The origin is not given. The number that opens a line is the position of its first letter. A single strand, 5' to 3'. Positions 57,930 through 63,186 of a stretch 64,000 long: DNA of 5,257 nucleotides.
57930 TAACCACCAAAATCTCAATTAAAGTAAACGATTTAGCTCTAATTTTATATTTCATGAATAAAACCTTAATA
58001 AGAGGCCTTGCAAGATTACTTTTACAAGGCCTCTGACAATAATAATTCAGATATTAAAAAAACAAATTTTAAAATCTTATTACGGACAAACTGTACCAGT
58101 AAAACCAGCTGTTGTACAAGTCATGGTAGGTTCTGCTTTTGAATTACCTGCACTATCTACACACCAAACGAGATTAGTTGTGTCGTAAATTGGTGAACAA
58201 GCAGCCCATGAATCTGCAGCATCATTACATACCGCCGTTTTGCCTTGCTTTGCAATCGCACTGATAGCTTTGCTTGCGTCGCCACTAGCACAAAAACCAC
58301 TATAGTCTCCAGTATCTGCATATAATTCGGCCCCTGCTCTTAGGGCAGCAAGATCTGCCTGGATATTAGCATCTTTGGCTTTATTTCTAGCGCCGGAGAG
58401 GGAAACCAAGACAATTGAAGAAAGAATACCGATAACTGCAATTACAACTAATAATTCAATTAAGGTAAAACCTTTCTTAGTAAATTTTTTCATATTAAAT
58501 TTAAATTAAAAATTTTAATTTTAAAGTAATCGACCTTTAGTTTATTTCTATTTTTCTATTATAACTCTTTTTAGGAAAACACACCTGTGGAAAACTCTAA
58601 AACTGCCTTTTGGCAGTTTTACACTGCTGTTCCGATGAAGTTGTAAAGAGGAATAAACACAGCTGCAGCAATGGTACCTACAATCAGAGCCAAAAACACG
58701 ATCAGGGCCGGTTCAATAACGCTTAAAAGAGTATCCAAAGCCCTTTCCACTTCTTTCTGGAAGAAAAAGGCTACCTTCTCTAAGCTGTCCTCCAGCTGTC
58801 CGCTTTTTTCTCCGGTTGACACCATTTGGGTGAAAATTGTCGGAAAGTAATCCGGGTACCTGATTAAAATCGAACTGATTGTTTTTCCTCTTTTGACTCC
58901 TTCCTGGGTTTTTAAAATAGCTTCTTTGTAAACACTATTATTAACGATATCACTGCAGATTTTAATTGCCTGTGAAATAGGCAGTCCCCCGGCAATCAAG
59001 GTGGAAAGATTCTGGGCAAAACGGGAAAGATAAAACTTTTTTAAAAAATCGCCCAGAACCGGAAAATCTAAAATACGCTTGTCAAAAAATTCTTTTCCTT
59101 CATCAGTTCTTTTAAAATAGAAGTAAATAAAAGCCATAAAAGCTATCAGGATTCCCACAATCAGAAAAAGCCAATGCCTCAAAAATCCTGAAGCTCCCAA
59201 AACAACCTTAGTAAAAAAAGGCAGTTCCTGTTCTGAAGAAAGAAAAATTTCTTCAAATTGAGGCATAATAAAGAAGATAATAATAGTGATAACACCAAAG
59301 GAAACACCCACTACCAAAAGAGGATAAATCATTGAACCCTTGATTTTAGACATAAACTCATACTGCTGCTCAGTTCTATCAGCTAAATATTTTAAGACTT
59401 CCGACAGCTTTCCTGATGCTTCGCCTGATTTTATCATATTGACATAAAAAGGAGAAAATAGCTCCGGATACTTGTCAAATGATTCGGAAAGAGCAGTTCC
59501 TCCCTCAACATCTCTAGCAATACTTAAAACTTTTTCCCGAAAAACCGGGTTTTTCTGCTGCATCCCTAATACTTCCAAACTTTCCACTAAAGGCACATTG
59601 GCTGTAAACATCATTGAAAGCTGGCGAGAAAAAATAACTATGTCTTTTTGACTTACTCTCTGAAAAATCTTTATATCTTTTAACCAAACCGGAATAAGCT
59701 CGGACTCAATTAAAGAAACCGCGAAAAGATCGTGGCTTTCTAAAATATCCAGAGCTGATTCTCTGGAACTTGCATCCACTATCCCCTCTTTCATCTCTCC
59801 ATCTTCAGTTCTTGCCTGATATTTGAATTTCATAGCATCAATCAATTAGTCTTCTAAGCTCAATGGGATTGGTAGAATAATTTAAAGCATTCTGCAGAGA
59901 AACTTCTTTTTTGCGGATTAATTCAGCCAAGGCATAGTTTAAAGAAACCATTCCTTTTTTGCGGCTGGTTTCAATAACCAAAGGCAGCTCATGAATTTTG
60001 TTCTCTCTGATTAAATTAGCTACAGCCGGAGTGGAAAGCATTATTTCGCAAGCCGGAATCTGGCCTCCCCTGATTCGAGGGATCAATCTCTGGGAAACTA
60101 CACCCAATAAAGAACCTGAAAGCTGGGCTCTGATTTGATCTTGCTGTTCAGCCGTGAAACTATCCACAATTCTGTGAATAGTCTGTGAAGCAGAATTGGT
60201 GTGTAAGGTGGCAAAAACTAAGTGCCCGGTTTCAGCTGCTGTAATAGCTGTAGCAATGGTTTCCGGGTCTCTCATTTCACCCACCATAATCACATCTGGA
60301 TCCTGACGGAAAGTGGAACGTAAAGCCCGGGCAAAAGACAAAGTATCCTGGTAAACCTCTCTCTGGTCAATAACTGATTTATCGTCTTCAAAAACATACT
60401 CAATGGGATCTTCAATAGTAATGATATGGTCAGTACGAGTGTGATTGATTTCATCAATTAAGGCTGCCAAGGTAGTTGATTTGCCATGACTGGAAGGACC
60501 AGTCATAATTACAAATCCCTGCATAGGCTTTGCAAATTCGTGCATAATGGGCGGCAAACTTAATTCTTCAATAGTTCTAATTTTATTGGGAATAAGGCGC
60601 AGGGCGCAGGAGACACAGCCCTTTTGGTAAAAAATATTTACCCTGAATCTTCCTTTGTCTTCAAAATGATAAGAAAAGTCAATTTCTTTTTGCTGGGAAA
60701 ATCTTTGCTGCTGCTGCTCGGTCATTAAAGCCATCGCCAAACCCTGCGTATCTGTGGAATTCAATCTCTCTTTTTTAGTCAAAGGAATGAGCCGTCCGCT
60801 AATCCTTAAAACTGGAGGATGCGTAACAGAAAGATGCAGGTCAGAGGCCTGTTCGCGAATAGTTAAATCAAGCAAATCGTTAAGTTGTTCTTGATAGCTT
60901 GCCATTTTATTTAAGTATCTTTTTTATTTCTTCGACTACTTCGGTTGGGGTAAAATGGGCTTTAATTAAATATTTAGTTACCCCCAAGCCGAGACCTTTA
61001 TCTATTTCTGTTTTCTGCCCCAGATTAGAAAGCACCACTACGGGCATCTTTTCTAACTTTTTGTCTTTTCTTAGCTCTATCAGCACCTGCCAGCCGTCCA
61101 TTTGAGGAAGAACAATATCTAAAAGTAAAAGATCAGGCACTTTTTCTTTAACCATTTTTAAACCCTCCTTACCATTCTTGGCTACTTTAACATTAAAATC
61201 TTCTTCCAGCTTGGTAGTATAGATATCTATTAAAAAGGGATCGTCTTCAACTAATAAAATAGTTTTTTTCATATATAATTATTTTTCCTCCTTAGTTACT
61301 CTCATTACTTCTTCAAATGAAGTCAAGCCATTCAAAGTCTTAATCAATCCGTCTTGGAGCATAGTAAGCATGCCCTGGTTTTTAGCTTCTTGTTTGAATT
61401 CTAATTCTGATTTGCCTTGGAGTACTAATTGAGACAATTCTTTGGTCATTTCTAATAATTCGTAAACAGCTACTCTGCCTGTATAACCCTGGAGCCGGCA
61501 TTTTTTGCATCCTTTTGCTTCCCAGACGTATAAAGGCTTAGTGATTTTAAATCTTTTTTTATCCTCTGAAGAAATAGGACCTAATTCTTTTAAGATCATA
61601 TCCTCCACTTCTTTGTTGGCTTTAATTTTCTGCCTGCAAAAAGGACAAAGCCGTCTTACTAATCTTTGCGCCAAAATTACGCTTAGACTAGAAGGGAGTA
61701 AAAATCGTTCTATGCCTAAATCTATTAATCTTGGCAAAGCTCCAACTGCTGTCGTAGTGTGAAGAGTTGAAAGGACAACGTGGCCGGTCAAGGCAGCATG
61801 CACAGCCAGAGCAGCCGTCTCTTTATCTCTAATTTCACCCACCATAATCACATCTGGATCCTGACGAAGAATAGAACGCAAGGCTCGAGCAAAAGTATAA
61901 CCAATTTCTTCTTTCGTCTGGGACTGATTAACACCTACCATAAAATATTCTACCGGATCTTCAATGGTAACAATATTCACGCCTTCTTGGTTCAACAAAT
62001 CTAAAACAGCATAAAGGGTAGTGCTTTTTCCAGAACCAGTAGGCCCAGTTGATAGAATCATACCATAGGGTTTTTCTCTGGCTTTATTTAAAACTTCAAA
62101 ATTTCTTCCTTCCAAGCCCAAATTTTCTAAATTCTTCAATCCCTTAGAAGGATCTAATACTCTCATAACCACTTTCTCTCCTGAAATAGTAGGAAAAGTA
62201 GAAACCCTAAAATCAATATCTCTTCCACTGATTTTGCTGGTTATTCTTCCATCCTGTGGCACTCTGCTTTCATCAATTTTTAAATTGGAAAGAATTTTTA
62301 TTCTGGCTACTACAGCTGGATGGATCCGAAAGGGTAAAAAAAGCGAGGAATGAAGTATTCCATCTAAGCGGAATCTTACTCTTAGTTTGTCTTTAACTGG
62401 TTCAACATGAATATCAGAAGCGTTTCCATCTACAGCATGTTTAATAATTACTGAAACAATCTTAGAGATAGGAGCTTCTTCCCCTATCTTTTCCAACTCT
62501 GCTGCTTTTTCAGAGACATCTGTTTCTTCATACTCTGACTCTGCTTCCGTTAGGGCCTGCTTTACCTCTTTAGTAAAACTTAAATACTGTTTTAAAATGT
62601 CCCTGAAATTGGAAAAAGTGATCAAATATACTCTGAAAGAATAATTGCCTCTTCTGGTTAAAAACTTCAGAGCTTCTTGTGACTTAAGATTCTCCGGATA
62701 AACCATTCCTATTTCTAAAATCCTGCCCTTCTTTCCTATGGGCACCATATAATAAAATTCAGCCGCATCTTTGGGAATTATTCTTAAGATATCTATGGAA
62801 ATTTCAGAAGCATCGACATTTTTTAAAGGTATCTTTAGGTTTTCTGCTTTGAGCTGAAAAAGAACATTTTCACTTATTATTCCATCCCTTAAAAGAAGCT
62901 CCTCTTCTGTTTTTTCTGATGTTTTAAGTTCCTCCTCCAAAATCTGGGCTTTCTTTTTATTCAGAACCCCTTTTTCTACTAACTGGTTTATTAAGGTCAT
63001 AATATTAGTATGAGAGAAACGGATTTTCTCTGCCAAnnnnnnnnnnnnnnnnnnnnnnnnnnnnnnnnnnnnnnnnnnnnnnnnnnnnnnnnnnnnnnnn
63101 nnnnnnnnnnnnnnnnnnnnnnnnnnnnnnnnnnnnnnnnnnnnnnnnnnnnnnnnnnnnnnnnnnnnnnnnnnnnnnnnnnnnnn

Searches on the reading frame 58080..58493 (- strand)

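Call 65: search_protein_families(library=pfam, proteins=[window:58080-58493:-], max_evalue=0.001)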
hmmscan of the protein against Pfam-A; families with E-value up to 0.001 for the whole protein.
window:58080-58493:- (137 aa): 1 family
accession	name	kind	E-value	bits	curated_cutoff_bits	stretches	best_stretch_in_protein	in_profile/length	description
PF07963.17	N_methyl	-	1.5e-08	34.3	21.2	1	6-29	4-27/27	Prokaryotic N-terminal methylation motif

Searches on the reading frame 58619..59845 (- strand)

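Call 65: search_protein_families(library=pfam, proteins=[window:58619-59845:-], max_evalue=0.001)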
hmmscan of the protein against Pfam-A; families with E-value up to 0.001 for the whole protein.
window:58619-59845:- (408 aa): 1 family
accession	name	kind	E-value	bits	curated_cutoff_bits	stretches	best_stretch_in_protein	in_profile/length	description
PF00482.28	T2SSF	-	1.5e-60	203.1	25.2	2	72-195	1-125/125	Type II secretion system (T2SS), protein F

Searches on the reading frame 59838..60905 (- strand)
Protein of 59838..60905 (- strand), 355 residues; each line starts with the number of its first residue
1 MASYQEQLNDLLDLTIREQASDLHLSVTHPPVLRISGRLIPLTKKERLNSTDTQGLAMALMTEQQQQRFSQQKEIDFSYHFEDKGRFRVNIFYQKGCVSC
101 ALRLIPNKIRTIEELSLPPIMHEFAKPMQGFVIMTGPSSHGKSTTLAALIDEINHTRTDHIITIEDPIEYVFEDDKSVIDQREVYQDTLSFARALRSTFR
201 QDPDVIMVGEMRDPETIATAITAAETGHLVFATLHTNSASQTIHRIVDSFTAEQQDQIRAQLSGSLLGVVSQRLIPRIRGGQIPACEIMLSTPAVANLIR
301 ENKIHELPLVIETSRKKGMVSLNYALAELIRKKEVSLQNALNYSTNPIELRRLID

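Call 66: search_protein_families(library=pfam, proteins=[window:59838-60905:-], max_evalue=0.01)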
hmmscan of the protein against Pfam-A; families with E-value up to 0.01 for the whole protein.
window:59838-60905:- (355 aa): 1 family
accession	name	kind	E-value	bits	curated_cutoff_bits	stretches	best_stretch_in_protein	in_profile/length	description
PF00437.27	T2SSE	-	3.1e-47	161.4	24.9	1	6-278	10-281/370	Type II/IV secretion system protein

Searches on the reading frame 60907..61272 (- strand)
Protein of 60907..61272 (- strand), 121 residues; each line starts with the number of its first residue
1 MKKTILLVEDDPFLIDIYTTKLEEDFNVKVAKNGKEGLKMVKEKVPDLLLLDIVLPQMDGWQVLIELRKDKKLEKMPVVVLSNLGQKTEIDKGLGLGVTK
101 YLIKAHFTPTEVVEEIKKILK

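Call 66: search_protein_families(library=pfam, proteins=[window:60907-61272:-], max_evalue=0.01)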
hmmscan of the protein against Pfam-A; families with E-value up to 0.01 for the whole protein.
window:60907-61272:- (121 aa): 1 family
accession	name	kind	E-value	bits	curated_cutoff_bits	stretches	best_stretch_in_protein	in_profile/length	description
PF00072.30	Response_reg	-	6.9e-22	78.2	30.2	1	5-116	1-110/111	Response regulator receiver domain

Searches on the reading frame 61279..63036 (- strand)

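Call 66: search_protein_families(library=pfam, proteins=[window:61279-63036:-], max_evalue=0.01)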
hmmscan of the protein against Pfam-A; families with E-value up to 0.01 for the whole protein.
window:61279-63036:- (585 aa): 8 families
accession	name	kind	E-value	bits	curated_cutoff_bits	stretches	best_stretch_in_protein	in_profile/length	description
PF00437.27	T2SSE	-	2.2e-129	431.8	24.9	1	186-579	4-370/370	Type II/IV secretion system protein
PF05157.20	MshEN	-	5.1e-07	30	23.1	1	68-154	2-86/90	MshEN domain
PF13401.12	AAA_22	-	0.00023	21.9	27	1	324-389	5-61/130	AAA domain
PF13555.12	AAA_29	-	0.0014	18.7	27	1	322-349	20-47/61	P-loop containing region of AAA domain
PF24883.2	NPHP3_N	-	0.002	18.8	24.8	0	325-396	23-86/164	Nephrocystin 3, N-terminal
PF25199.1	nSTAND_NTPase5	-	0.003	17.8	34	1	317-361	34-79/145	Novel STAND NTPase 5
PF13191.12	AAA_16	-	0.0049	17.8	32.6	0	316-411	16-103/167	AAA ATPase domain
PF03266.21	NTPase_1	-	0.0066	16.7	23.9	0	327-355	2-30/168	NTPase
